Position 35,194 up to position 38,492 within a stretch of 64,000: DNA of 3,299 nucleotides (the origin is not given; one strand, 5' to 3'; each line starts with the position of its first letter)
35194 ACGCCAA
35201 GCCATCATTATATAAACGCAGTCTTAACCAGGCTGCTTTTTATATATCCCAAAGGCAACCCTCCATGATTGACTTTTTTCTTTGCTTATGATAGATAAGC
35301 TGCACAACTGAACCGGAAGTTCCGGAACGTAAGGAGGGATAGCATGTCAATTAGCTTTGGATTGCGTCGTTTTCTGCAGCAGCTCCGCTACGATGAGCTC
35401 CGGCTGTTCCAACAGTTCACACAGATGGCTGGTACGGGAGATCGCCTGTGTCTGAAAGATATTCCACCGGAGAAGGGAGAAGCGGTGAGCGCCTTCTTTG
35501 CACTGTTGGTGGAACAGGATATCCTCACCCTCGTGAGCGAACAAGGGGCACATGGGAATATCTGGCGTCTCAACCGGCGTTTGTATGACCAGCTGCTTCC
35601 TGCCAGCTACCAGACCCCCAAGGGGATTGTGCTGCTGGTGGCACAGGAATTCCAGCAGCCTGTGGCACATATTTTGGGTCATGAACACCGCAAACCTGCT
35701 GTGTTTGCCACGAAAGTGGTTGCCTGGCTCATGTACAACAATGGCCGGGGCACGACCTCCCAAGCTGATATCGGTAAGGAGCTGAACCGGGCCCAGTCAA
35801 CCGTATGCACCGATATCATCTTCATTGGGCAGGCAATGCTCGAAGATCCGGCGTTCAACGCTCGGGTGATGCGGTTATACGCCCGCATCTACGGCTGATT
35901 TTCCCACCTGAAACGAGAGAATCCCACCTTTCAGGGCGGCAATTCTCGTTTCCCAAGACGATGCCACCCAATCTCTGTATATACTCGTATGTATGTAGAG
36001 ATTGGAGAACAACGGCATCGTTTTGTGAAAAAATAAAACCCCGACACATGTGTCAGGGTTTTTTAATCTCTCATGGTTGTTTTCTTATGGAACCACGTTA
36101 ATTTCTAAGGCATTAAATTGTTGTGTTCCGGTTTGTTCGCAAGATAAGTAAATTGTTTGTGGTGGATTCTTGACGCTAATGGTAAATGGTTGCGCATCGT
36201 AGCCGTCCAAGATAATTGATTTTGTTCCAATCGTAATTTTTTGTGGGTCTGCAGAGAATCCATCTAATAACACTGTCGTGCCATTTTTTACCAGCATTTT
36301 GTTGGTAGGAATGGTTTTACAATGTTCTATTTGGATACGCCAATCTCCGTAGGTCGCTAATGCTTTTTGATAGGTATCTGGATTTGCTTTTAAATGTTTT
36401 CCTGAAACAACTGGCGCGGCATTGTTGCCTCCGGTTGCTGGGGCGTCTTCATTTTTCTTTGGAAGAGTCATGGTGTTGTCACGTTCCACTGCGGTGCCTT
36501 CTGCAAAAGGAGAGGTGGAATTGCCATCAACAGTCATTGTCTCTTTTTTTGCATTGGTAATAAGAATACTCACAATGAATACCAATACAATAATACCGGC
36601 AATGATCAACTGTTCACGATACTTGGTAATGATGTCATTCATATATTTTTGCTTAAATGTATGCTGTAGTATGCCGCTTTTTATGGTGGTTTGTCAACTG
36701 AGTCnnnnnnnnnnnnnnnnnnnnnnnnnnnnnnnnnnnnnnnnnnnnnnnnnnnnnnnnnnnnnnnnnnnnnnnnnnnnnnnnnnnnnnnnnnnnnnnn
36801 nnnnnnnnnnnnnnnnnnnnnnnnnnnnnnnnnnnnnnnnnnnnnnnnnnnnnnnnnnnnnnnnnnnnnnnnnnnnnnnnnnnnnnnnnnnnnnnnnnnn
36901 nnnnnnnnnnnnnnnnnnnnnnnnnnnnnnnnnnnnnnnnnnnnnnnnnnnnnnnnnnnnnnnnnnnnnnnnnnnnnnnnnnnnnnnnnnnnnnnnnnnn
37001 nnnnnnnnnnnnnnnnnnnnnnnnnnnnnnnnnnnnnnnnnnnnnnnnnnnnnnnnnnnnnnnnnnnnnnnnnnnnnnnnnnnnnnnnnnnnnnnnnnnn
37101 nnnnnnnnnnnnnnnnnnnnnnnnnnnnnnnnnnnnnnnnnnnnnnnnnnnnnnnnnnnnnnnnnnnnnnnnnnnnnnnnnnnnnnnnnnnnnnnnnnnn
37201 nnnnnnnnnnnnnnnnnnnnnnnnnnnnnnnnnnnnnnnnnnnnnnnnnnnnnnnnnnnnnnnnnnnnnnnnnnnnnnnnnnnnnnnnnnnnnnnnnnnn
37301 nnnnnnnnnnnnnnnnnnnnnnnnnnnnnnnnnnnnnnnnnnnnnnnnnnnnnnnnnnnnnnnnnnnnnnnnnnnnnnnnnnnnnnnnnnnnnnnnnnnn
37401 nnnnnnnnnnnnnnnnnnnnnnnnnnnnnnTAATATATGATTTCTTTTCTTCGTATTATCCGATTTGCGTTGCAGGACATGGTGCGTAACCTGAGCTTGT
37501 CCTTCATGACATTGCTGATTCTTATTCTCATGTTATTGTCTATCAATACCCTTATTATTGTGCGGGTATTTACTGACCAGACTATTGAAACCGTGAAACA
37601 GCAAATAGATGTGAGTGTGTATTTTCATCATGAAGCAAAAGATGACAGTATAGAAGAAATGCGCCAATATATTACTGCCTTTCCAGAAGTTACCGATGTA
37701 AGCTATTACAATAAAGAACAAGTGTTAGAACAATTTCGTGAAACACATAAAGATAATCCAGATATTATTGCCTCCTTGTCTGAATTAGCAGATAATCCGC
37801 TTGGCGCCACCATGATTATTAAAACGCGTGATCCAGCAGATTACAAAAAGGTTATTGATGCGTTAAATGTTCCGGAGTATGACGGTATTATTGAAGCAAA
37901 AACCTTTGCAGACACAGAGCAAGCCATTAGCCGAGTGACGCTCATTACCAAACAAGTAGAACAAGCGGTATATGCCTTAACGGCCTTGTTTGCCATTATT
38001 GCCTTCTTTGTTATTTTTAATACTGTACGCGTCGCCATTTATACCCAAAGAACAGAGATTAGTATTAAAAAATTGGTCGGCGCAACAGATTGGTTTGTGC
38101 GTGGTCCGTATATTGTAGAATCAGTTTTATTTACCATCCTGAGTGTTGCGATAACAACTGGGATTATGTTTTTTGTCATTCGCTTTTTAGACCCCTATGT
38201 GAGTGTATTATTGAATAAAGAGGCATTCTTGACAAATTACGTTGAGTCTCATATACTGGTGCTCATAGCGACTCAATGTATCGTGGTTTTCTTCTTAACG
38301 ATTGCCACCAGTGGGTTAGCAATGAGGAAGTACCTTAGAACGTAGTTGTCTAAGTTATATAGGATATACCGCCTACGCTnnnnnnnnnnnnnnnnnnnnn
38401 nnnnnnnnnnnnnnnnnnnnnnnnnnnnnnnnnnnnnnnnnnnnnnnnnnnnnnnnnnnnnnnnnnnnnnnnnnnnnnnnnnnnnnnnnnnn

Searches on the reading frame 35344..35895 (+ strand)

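Call 59: search_protein_families(library=pfam, proteins=[window:35344-35895:+], max_evalue=0.01)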
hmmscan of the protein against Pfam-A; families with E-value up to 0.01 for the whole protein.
window:35344-35895:+ (184 aa): 1 family
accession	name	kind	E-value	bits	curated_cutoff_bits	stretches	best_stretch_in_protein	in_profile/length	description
PF08299.17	Bac_DnaA_C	-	0.00018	21.9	31.5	1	95-156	4-64/69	Bacterial dnaA protein helix-turn-helix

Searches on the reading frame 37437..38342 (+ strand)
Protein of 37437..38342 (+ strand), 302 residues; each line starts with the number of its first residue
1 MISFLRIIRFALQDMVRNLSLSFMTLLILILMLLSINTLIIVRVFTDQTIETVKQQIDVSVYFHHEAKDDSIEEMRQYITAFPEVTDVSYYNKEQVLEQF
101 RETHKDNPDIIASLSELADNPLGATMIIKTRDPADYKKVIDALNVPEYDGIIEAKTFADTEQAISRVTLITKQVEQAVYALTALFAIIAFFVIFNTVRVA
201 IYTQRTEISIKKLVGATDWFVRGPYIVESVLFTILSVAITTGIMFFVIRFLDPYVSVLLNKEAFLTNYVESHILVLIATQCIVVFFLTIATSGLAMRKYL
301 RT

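Call 71: search_protein_families(library=pfam, proteins=[window:37437-38342:+], max_evalue=0.001)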
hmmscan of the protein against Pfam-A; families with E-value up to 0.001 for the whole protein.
window:37437-38342:+ (302 aa): 2 families
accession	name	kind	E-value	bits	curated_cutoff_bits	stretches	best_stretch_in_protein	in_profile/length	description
PF18075.7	FtsX_ECD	-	6.7e-16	59.1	23.5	1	58-144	2-88/96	FtsX extracellular domain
PF02687.27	FtsX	-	2e-13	50.9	25.5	1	181-295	3-111/120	FtsX-like permease C-terminal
